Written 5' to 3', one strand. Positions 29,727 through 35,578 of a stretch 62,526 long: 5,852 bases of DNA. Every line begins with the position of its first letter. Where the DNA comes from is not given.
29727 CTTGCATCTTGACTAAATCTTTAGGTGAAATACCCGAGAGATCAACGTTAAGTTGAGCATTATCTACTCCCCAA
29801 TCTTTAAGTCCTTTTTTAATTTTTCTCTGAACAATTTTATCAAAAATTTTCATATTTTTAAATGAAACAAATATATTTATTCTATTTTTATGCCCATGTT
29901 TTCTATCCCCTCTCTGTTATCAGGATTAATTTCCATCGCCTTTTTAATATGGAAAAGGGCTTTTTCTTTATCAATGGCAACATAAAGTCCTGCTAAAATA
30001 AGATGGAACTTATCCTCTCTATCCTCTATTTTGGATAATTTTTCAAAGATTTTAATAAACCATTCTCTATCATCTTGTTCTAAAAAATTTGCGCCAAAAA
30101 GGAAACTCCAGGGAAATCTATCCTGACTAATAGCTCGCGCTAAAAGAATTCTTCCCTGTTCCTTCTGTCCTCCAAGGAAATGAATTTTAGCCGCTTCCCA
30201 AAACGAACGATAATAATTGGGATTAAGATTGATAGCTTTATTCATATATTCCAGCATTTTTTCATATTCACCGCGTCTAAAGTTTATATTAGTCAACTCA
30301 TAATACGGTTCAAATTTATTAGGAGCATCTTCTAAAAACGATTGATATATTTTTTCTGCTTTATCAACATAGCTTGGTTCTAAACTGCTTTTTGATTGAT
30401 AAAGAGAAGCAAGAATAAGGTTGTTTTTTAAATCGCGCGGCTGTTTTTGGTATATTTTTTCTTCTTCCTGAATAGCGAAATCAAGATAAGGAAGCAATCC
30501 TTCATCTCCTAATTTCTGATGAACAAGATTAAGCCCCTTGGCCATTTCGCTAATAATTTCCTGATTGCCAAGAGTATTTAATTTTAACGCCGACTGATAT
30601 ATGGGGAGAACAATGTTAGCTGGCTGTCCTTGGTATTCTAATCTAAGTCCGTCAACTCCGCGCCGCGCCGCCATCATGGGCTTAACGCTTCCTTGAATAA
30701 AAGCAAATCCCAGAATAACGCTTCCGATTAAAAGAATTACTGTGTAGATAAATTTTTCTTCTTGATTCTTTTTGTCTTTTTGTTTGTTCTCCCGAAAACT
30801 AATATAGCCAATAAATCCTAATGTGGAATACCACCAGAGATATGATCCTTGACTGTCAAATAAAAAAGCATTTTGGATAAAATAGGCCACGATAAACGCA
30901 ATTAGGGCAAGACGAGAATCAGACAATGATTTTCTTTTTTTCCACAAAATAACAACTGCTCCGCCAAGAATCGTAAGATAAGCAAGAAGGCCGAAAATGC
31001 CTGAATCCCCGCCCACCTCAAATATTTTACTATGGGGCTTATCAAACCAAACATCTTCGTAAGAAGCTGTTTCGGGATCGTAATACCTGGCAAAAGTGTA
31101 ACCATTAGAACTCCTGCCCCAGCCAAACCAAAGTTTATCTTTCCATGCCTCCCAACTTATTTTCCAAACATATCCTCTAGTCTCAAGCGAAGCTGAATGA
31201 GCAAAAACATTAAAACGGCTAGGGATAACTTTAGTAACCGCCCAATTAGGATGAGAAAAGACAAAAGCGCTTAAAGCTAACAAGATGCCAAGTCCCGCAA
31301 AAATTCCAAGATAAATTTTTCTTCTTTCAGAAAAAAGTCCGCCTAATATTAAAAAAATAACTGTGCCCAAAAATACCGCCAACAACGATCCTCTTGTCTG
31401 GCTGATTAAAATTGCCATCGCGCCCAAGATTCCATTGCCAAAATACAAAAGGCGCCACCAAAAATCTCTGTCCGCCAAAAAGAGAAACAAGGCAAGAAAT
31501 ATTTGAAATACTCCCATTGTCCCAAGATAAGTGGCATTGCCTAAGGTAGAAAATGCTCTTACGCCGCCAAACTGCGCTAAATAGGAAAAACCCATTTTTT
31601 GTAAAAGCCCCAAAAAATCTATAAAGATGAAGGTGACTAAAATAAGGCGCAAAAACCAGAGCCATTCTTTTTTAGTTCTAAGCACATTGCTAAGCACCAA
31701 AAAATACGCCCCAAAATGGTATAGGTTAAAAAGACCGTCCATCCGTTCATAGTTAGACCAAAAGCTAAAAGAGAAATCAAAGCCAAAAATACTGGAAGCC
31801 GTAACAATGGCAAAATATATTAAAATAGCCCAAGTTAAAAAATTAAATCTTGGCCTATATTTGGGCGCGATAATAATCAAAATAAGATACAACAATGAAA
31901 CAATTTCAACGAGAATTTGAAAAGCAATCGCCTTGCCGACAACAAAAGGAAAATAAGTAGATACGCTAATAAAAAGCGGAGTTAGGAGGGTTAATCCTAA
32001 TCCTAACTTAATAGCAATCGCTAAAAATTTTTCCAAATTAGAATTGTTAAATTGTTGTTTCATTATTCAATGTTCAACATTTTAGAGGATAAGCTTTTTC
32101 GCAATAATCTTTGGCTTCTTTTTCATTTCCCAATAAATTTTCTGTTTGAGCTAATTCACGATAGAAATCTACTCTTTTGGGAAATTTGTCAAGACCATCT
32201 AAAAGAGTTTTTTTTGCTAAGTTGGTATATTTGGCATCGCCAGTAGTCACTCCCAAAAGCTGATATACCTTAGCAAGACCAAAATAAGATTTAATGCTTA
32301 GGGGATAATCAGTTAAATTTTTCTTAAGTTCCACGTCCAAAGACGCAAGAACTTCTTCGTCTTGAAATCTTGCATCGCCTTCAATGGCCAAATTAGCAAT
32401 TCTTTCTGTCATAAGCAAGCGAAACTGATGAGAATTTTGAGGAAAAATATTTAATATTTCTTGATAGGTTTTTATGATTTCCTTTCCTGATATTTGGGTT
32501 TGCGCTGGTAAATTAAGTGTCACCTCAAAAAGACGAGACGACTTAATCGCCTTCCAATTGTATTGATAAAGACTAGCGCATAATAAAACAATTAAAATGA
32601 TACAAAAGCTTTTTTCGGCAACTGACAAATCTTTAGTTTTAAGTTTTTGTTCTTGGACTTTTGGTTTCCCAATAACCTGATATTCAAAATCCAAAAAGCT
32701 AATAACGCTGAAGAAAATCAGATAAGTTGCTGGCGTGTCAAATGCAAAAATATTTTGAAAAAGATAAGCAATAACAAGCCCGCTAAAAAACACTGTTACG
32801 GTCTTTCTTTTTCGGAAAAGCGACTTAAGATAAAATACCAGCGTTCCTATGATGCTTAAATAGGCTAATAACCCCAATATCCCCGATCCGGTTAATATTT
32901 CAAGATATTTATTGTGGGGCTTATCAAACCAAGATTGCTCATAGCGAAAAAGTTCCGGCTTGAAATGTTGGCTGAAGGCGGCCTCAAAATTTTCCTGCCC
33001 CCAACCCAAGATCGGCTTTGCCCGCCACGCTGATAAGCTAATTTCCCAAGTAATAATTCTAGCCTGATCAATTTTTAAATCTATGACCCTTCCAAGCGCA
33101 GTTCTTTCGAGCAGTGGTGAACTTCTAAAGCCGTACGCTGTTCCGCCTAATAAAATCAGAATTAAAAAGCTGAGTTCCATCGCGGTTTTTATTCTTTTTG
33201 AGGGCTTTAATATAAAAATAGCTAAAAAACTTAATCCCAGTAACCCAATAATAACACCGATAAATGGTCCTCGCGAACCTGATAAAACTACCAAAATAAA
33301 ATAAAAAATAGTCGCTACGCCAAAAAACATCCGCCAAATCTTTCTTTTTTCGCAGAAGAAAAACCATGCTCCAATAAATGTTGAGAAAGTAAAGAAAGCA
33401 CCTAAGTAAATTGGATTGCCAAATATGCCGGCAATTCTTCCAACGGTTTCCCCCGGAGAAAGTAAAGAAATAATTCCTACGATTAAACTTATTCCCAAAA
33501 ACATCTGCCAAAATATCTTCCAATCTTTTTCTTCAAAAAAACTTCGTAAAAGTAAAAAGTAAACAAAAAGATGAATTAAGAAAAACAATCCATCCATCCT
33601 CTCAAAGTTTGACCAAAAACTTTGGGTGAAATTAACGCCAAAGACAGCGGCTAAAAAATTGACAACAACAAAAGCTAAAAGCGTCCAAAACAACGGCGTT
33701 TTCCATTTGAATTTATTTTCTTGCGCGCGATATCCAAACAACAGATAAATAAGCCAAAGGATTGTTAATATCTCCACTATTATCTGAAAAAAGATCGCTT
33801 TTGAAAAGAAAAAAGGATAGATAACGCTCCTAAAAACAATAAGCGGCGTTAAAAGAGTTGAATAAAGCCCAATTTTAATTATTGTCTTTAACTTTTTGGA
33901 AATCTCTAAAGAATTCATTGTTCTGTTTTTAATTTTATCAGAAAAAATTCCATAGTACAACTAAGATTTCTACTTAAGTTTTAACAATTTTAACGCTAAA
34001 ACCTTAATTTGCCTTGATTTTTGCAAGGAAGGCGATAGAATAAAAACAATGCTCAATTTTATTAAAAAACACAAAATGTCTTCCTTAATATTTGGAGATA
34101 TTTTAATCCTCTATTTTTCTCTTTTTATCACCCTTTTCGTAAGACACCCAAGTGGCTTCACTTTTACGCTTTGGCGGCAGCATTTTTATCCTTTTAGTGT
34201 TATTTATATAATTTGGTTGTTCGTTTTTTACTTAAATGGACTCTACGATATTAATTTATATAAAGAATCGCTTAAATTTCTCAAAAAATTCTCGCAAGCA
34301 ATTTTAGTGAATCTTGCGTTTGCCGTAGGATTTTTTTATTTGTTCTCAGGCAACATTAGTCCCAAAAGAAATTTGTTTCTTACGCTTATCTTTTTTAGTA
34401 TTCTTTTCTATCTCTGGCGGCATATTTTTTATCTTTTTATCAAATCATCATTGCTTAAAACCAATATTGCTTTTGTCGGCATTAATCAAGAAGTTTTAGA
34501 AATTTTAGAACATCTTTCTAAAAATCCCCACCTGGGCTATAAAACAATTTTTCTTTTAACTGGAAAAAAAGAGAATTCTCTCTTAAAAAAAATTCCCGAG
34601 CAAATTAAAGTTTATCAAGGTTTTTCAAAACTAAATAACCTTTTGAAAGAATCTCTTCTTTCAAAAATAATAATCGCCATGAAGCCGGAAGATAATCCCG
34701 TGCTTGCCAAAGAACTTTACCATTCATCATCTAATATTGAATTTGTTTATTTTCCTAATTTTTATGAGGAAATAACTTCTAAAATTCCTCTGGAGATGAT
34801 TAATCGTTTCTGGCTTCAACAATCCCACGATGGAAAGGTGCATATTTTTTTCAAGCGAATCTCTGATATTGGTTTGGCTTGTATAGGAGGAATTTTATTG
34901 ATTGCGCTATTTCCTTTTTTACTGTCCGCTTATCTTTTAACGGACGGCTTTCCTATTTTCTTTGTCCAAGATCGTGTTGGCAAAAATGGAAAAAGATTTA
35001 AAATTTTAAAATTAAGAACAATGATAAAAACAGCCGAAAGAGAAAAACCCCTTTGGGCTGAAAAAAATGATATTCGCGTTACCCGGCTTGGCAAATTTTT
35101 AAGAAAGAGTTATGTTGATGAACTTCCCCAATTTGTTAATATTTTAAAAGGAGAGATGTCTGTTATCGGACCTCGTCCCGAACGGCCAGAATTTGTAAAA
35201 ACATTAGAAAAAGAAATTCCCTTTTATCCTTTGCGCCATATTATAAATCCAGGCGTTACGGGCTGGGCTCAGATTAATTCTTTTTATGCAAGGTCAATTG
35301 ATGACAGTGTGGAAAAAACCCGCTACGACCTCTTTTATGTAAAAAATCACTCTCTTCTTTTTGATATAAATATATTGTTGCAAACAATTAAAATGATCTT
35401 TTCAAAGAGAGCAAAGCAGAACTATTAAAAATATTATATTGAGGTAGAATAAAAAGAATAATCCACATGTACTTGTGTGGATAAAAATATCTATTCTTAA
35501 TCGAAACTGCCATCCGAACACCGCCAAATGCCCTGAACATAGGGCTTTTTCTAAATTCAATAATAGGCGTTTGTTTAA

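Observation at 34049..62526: ~28-kb single-strand glycan assembly locus combining GDP-fucose and GDP-heptose pathways with heavy methylation and redox tailoring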

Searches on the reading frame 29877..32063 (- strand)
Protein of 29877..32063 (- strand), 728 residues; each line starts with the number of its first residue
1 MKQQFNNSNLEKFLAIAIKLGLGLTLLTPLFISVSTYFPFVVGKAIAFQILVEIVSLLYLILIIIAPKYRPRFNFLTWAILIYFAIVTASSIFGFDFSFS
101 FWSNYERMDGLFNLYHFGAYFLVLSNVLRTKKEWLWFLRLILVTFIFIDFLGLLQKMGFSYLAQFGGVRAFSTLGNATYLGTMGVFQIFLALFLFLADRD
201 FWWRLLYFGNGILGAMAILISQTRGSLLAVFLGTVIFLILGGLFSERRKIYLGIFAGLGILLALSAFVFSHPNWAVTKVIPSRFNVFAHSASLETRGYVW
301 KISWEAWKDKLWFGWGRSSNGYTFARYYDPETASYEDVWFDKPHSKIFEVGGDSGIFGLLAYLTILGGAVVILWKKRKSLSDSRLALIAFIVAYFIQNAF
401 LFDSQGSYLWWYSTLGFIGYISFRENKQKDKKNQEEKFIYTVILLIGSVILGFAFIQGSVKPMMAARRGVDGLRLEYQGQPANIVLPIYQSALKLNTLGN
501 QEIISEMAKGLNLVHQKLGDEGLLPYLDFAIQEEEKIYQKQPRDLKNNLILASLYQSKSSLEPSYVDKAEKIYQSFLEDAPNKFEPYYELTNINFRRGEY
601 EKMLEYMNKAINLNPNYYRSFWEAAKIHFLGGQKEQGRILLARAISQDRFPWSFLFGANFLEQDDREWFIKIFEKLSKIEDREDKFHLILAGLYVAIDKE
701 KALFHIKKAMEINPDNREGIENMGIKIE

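Call 13: search_protein_families(library=pfam, proteins=[window:29877-32063:-], max_evalue=0.00001)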
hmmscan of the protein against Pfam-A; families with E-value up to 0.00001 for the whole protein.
window:29877-32063:- (728 aa): 1 family
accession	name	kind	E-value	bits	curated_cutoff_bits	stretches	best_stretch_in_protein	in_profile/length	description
PF04932.20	Wzy_C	-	2.2e-21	76.6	31.7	1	212-363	4-149/149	O-Antigen ligase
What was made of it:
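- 29877..32063 (-): Wzy_C-family polytopic membrane protein with a C-terminal TPR domain (728 aa). Candidate ligase or O-oligosaccharyltransferase, or a polymerase. PF04932 at 76.6 bits against a cut-off of 31.7 (call 13).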

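Call 20: search_protein_families(library=ncbifam, proteins=[window:29877-32063:-], max_evalue=0.01)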
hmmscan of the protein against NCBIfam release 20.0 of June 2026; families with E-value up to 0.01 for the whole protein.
window:29877-32063:- (728 aa): 9 families
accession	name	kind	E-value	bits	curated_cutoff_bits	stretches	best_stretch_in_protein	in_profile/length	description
TIGR02917.1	PEP_TPR_lipo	equivalog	9.9e-12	43.5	312.2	2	543-646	220-323/899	XrtA/PEP-CTERM system TPR-repeat protein PrsT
NF040959.1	MamA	equivalog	3.6e-09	36.3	200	1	536-621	96-176/204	magnetosome protein MamA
NF047558.1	TPR_END_plus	domain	3e-08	33.5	32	1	587-619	2-33/56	TPR end-of-group domain-containing protein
NF002725.1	PRK02603.1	equivalog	7.8e-06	26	143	0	578-635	66-123/173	photosystem I assembly protein Ycf3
TIGR02521.1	type_IV_pilW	equivalog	3e-05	23.7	154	0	586-643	137-194/234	type IV pilus biogenesis/stability protein PilW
NF033762.1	social_mot_Tgl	equivalog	6.7e-05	22.3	225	0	522-626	72-178/252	social motility TPR repeat lipoprotein Tgl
TIGR00947.1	2A73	equivalog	0.00025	20.2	366.4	1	30-380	25-372/425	IctB family putative bicarbonate transporter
TIGR00990.1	3a0801s09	subfamily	0.0014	17.3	757.25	1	554-708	369-522/615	mitochondrial import receptor subunit TOM70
NF033920.0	C39_PA2778_fam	equivalog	0.0099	15.3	150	0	553-646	158-252/255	PA2778 family cysteine peptidase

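Call 32: search_solved_structures(query=window:29877-32063:-, max_evalue=1)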
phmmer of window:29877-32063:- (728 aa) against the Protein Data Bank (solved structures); distinct sequences matched with E-value up to 1: 55.
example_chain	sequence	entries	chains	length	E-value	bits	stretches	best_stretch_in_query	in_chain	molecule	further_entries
9qhb_A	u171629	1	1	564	4.9e-35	124.5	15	567-632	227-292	Engineered tetratricopeptide repeat protein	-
8bu0_A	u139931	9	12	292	1.7e-19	73.1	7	566-633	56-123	Consensus tetratricopeptide repeat protein | Crystal structure of an 8-repeat consensus TPR superhelix with Zinc. | Monomer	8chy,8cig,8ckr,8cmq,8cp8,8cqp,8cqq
9qhc_A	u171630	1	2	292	3.7e-19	72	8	567-633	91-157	Engineered tetratricopeptide repeat protein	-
8ch0_A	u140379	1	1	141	3.5e-13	52.2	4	567-632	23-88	Consensus tetratricopeptide repeat protein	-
7obi_A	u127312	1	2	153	5.9e-11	44.9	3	567-619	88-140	CTPR-rv4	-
2fo7_A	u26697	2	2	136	1.6e-10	43.4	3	566-616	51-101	SYNTHETIC CONSENSUS TPR PROTEIN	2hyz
3kd7_A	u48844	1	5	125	1.7e-10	43.4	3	568-629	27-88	CTPR390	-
1na0_A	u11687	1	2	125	5.4e-10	41.7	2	566-618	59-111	designed protein CTPR3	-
6vfi_B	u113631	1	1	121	5.9e-09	38.3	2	567-617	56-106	O43_dn18B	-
6vfj_B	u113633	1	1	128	1e-08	37.4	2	573-617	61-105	I53_dn5B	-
6vl6_A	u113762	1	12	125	1e-08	37.4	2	567-617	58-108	T33_dn2A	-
5hrz_A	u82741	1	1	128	1.3e-08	37.1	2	567-618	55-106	TPR domain protein 1na0C3_3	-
6v8e_A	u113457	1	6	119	1.5e-08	36.9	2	573-618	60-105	Designed protein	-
2wqh_A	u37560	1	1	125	2e-08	36.5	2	566-618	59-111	CTPR3Y3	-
1na3_A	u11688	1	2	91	4.8e-08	35.2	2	573-618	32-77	designed protein CTPR2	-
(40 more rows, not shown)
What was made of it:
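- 29877..32063 (-): TPR matches at residues ~520-720 (calls 20, 32).
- On Protein O-glycosylation system with a Wzy_C O-oligosaccharyltransferase (PglL/WsfB type): The 728-aa protein: PF04932 plus TPR at residues ~520-720 (calls 13, 20, 32).
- Tried and rejected: PDB sequence search with the Wzy_C-TPR protein (call 32).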

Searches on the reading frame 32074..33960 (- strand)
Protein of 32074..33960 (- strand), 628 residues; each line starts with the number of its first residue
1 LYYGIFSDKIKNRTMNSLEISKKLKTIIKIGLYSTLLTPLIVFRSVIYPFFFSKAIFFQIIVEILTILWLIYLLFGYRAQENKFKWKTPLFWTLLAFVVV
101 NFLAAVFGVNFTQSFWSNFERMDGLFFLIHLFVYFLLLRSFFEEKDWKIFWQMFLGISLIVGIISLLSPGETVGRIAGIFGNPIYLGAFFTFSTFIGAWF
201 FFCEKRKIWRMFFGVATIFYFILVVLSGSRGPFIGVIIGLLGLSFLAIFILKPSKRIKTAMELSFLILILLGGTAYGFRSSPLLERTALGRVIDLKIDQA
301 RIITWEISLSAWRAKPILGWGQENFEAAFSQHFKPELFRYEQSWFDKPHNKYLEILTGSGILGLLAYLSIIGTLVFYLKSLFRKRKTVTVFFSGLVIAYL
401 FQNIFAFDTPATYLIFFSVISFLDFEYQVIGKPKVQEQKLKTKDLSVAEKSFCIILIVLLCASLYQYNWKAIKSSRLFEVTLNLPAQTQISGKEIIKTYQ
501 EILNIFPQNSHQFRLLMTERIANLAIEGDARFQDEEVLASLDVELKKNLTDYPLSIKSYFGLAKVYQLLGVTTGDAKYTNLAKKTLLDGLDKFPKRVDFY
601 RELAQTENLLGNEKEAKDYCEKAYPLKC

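Call 13: search_protein_families(library=pfam, proteins=[window:32074-33960:-], max_evalue=0.00001)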
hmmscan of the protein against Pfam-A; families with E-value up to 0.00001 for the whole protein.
window:32074-33960:- (628 aa): 1 family
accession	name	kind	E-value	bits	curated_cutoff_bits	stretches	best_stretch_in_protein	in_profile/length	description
PF04932.20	Wzy_C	-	9.1e-19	68.2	31.7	1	216-368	2-149/149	O-Antigen ligase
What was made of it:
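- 32074..33960 (-): Second Wzy_C-family membrane protein (628 aa), a paralogue of the first. Candidate repeat-unit polymerase. PF04932 at 68.2 bits (call 13).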

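Call 20: search_protein_families(library=ncbifam, proteins=[window:32074-33960:-], max_evalue=0.01)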
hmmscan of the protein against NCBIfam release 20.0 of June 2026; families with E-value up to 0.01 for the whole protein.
window:32074-33960:- (628 aa): 0 families

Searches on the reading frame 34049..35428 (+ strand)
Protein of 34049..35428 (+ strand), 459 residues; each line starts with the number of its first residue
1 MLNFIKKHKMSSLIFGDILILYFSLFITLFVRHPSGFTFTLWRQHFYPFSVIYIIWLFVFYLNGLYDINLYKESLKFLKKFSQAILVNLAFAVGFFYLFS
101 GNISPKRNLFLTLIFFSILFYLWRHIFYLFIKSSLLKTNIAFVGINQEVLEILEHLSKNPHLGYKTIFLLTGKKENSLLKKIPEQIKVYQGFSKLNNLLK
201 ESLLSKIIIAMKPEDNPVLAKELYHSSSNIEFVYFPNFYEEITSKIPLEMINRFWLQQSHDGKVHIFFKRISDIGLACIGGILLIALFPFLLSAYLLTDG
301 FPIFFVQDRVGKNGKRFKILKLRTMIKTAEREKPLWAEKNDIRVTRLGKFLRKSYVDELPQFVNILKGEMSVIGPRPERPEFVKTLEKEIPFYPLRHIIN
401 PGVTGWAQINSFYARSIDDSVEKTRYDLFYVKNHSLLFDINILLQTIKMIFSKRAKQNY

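Call 6: search_protein_families(library=pfam, proteins=[window:34049-35428:+], max_evalue=0.001)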
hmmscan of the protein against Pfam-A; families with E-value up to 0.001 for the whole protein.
window:34049-35428:+ (459 aa): 2 families
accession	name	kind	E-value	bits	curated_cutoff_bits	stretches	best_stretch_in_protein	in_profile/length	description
PF02397.22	Bac_transf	-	1.1e-59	201.4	27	1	269-451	1-178/179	Bacterial sugar transferase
PF13727.12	CoA_binding_3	-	1.5e-05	25.5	25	1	63-213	3-151/175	CoA-binding domain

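Call 9: search_protein_families(library=ncbifam, proteins=[window:34049-35428:+], max_evalue=0.00001)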
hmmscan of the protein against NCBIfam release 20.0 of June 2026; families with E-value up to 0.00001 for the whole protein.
window:34049-35428:+ (459 aa): 10 families
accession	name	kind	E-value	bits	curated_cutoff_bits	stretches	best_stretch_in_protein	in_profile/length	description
TIGR03025.1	EPS_sugtrans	subfamily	1.1e-103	347.8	295.55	1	16-454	2-442/445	exopolysaccharide biosynthesis polyprenyl glycosylphosphotransferase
TIGR03013.1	EpsB_2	subfamily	3.2e-91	306.6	393.35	1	17-454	3-440/443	TIGR03013 family XrtA/PEP-CTERM system glycosyltransferase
TIGR03023.1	WcaJ_sugtrans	equivalog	7.8e-84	282.5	410.75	1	16-454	2-450/453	undecaprenyl-phosphate glucose phosphotransferase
TIGR03022.1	WbaP_sugtrans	subfamily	1.2e-59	202.8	403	1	13-453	1-452/456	undecaprenyl-phosphate galactose phosphotransferase WbaP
NF007518.0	PRK10124.1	equivalog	5.1e-47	160.7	684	1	15-452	23-459/464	undecaprenyl-phosphate glucose phosphotransferase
NF052601.1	undeca_RfbP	equivalog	2.2e-34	118.8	330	1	262-455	38-240/244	undecaprenyl-phosphate galactose phosphotransferase family protein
NF041877.1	EPS_EpsZ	equivalog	1.7e-32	112.7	800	1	266-452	263-454/459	exopolysaccharide biosynthesis polyisoprenyl-phosphate hexose-1-phosphate transferase EpsZ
NF050817.1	PolSacchBiosHfsE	equivalog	5.7e-32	111.1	750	1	261-453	264-462/467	polysaccharide biosynthesis protein HfsE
NF011751.0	PRK15204.1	equivalog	3.4e-24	85.3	907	1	255-453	266-472/476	undecaprenyl-phosphate galactose phosphotransferase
NF045514.1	glycotran_HepC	equivalog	7.9e-19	67.8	140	1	259-377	107-211/220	heterocyst development glycosyltransferase HepC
